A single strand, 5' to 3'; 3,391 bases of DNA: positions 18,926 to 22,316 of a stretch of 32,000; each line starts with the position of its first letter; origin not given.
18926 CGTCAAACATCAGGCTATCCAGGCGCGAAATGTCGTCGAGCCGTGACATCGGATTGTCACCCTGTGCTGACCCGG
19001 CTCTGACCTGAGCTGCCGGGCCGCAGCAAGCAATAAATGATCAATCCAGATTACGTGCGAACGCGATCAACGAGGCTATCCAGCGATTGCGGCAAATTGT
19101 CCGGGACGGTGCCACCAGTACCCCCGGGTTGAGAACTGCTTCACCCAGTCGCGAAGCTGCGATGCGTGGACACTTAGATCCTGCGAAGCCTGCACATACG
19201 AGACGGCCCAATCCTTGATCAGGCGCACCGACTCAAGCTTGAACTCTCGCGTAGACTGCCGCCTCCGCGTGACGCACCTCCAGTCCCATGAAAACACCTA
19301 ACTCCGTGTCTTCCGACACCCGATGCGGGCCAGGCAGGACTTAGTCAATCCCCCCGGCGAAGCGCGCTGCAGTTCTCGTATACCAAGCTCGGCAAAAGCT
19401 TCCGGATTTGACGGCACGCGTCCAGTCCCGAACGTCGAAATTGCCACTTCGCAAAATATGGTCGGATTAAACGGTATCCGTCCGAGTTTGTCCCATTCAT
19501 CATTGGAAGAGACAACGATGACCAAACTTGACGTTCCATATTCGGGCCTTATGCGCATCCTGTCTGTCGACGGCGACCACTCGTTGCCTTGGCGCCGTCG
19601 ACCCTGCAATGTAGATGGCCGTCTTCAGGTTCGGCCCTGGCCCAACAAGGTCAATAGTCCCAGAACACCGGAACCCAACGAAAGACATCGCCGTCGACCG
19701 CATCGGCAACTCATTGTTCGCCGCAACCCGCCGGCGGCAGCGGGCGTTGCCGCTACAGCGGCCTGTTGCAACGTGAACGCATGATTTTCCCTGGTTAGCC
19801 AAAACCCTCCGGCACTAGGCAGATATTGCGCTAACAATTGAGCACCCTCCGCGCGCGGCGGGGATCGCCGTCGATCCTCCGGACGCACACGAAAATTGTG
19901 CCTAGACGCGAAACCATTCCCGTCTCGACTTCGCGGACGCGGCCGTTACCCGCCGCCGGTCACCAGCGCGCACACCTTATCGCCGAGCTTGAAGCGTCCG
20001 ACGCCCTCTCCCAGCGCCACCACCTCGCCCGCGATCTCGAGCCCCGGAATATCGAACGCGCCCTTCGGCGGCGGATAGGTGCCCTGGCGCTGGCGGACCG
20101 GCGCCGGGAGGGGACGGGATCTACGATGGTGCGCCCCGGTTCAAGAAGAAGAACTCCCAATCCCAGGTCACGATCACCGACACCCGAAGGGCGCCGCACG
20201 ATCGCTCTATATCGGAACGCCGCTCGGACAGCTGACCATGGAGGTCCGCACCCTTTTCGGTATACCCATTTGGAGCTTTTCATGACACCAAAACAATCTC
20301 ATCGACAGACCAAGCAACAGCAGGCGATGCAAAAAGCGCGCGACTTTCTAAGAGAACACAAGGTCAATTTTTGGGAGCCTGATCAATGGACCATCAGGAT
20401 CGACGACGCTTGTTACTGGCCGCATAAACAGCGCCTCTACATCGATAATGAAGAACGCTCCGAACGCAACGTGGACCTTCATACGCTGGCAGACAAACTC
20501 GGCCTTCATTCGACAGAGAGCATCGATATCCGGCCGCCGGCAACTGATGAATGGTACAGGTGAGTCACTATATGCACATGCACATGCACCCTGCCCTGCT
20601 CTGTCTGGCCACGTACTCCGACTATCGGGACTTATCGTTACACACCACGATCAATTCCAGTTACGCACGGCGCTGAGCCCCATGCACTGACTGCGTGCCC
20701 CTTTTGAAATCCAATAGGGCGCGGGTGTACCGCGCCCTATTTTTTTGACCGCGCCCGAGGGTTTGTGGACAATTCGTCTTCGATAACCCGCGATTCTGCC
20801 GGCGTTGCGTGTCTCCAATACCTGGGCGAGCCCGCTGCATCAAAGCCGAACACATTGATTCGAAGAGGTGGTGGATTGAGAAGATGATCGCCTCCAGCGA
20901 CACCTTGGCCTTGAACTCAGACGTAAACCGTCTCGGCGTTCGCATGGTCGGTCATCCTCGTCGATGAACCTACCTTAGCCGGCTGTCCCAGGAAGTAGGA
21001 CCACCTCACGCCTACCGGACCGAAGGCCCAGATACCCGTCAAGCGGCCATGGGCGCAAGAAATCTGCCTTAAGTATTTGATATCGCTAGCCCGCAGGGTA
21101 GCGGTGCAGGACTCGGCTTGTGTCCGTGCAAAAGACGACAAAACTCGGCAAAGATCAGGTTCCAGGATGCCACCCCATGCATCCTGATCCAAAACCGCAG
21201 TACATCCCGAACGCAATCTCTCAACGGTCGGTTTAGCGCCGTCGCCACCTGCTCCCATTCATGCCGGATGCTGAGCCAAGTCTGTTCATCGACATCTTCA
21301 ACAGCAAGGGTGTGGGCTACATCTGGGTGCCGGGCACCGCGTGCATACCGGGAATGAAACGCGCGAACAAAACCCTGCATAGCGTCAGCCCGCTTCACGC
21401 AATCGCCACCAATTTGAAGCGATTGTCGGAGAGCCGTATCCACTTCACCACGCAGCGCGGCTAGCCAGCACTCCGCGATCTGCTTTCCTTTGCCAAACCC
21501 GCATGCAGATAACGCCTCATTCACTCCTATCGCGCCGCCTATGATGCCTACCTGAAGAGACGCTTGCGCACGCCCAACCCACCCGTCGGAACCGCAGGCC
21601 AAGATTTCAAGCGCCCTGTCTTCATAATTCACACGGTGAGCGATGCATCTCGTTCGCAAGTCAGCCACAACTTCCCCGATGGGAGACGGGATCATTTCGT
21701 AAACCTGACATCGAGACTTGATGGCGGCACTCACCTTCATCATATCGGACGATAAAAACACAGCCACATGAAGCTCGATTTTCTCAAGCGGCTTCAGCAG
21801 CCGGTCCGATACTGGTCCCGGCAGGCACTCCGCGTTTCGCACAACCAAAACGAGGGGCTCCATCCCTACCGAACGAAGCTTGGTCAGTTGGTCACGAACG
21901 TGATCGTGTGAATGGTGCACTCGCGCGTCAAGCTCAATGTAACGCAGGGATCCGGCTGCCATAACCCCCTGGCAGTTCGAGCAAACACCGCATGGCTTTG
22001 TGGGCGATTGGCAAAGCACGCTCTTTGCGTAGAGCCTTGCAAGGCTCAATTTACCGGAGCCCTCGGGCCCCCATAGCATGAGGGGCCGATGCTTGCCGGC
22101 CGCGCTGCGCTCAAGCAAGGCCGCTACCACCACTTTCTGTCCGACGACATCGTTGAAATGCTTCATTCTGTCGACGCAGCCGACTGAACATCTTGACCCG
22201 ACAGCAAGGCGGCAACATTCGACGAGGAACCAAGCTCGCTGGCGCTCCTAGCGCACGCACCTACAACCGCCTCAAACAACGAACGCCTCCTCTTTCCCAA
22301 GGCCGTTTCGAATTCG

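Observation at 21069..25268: Accessory operon resembling a complete clamp loader (DnaX-like, delta-like, delta-prime-like) in a defence-island setting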

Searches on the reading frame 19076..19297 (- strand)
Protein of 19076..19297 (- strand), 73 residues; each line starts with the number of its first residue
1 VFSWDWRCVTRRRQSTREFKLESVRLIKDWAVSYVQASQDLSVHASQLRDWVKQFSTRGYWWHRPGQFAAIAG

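Call 11: search_protein_families(library=pfam, proteins=[window:19076-19297:-], max_evalue=0.01)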
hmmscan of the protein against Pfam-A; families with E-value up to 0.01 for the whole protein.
window:19076-19297:- (73 aa): 3 families
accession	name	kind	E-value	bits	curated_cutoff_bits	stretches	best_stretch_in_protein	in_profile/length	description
PF01527.26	HTH_Tnp_1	-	6.1e-06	26.8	24.1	1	11-56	3-48/75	Transposase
PF13384.12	HTH_23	-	0.0016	18.7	24.6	1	20-59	7-45/50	Homeodomain-like domain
PF20867.3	UVSSA_N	-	0.009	16.1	23.8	0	13-50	103-140/142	UVSSA N-terminal domain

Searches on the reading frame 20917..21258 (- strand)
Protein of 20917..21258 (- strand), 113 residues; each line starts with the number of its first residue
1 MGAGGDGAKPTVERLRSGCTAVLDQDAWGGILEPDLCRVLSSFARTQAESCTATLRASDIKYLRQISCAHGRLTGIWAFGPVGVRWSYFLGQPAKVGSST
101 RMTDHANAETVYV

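Call 11: search_protein_families(library=pfam, proteins=[window:20917-21258:-], max_evalue=0.01)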
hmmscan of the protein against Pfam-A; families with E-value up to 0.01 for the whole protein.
window:20917-21258:- (113 aa): 0 families

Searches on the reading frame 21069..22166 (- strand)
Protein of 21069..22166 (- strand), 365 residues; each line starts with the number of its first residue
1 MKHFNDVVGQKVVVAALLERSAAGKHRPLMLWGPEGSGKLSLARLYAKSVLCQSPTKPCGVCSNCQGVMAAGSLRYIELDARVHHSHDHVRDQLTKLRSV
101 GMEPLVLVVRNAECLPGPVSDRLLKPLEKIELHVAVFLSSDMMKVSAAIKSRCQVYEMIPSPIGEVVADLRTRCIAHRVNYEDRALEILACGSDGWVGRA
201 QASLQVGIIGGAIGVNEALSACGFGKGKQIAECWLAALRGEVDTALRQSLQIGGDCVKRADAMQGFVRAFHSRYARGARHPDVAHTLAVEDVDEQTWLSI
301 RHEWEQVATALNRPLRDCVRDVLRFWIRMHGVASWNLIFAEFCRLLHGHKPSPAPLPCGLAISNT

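Call 3: search_protein_families(library=pfam, proteins=[window:21069-22166:-], max_evalue=1)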
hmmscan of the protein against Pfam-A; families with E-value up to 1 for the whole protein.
window:21069-22166:- (365 aa): 5 families
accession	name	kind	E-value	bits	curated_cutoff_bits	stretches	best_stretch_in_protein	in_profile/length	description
PF13177.12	DNA_pol3_delta2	-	8.1e-13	49.1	27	1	28-158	21-157/161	DNA polymerase III, delta subunit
PF01078.27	Mg_chelatase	-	0.00014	21.8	20.3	1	4-53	2-48/207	Magnesium chelatase, subunit ChlI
PF13191.12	AAA_16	-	0.0092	16.9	32.6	1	15-53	13-51/167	AAA ATPase domain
PF00004.35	AAA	-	0.27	12.1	21.2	1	29-155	1-125/131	ATPase family associated with various cellular activities (AAA)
PF07728.20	AAA_5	-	0.29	11.6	22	1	28-50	1-23/139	AAA domain (dynein-related subfamily)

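Call 4: search_protein_families(library=padloc, proteins=[window:21069-22166:-], max_evalue=1)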
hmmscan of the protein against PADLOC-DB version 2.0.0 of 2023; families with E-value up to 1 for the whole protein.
window:21069-22166:- (365 aa): 1 family
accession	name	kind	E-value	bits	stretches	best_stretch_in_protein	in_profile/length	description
PDLC00915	TRIP13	-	0.035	11.5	1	18-50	55-87/302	TRIP13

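Call 5: search_protein_families(library=ncbifam, proteins=[window:21069-22166:-], max_evalue=1)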
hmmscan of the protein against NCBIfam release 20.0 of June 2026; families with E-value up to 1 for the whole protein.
window:21069-22166:- (365 aa): 63 families (the best 25 are shown)
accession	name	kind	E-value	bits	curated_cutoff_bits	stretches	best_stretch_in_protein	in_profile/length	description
TIGR02397.1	dnaX_nterm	equivalog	3.3e-29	102.2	250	1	2-297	11-311/355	DNA polymerase III subunit gamma/tau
NF011512.0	PRK14950.1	equivalog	2.5e-26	93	593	1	3-248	14-268/585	DNA polymerase III subunits gamma and tau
NF011524.0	PRK14963.1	equivalog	2.4e-23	83.1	601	1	3-271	12-286/647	DNA polymerase III subunits gamma and tau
NF005173.0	PRK06647.1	equivalog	1.3e-22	80.4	623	1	2-199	13-216/568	DNA polymerase III subunits gamma and tau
NF011510.0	PRK14948.1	equivalog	5.1e-22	78.4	593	1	2-215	15-237/640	DNA polymerase III subunit gamma/tau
NF011522.0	PRK14961.1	equivalog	1.5e-21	76.7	562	1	3-201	14-218/363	DNA polymerase III subunits gamma and tau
NF004046.1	PRK05563.1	equivalog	2.4e-21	76.3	400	1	2-248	12-266/567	DNA polymerase III subunit gamma/tau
NF011526.0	PRK14965.1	equivalog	1.3e-20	73.8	670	1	3-248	14-267/578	DNA polymerase III subunits gamma and tau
NF011514.0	PRK14953.1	equivalog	1.4e-20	73.7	536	1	2-204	13-220/488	DNA polymerase III subunits gamma and tau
NF006280.0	PRK08451.1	equivalog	1.2e-19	70.5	572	1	2-195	11-210/535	DNA polymerase III subunit gamma/tau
NF004962.0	PRK06305.1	equivalog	9.2e-19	67.9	559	1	3-250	15-271/465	DNA polymerase III subunits gamma and tau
NF005423.0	PRK07003.1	equivalog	7.4e-18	64.3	1260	1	2-205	13-222/831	DNA polymerase III subunit gamma/tau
NF011517.0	PRK14956.1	equivalog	1.6e-17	63.5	654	1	3-198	16-217/486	DNA polymerase III subunits gamma and tau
NF006429.0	PRK08691.1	equivalog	3.6e-17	62.2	969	1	2-217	13-234/709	DNA polymerase III subunits gamma and tau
NF011523.0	PRK14962.1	equivalog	4.5e-17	62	576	1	2-200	11-215/474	DNA polymerase III subunits gamma and tau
TIGR00678.1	holB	equivalog_domain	4.2e-16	59.1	180.6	1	28-176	16-170/188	DNA polymerase III subunit delta'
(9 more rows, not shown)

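Call 8: search_solved_structures(query=window:21069-22166:-, max_evalue=0.001)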
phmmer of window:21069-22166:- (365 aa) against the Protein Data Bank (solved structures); distinct sequences matched with E-value up to 0.001: 9.
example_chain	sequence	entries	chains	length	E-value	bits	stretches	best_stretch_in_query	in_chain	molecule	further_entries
1njf_A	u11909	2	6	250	8e-19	70.9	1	3-211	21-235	DNA polymerase III subunit gamma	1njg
1xxi_B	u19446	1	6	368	1.9e-18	69.6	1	3-211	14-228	DNA polymerase III subunit gamma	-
9oyl_B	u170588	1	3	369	1.9e-18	69.6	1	3-211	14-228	DNA polymerase III subunit tau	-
1jr3_A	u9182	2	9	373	2e-18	69.6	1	3-211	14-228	DNA polymerase III subunit gamma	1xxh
3glh_B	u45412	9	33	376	2e-18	69.5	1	3-211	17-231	DNA polymerase III subunit tau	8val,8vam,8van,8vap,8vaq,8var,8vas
3glf_B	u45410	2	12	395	2.3e-18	69.4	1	3-211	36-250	DNA polymerase III subunit tau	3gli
3glg_B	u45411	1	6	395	2.4e-18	69.3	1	3-211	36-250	DNA polymerase III subunit tau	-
8giy_B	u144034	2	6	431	2.9e-18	69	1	3-211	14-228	DNA polymerase III subunit tau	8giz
8gj0_B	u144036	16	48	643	6.4e-18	67.9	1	3-211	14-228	DNA polymerase III subunit tau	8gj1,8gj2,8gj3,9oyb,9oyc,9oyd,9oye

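Call 75: search_protein_families(library=phrogs, proteins=[window:21069-22166:-], max_evalue=0.01)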
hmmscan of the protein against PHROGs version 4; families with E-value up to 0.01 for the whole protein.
window:21069-22166:- (365 aa): 1 family
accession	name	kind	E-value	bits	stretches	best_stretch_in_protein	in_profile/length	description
phrog_5846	-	DNA, RNA and nucleotide metabolism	2.6e-23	83.9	1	3-205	14-200/380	clamp loader of DNA polymerase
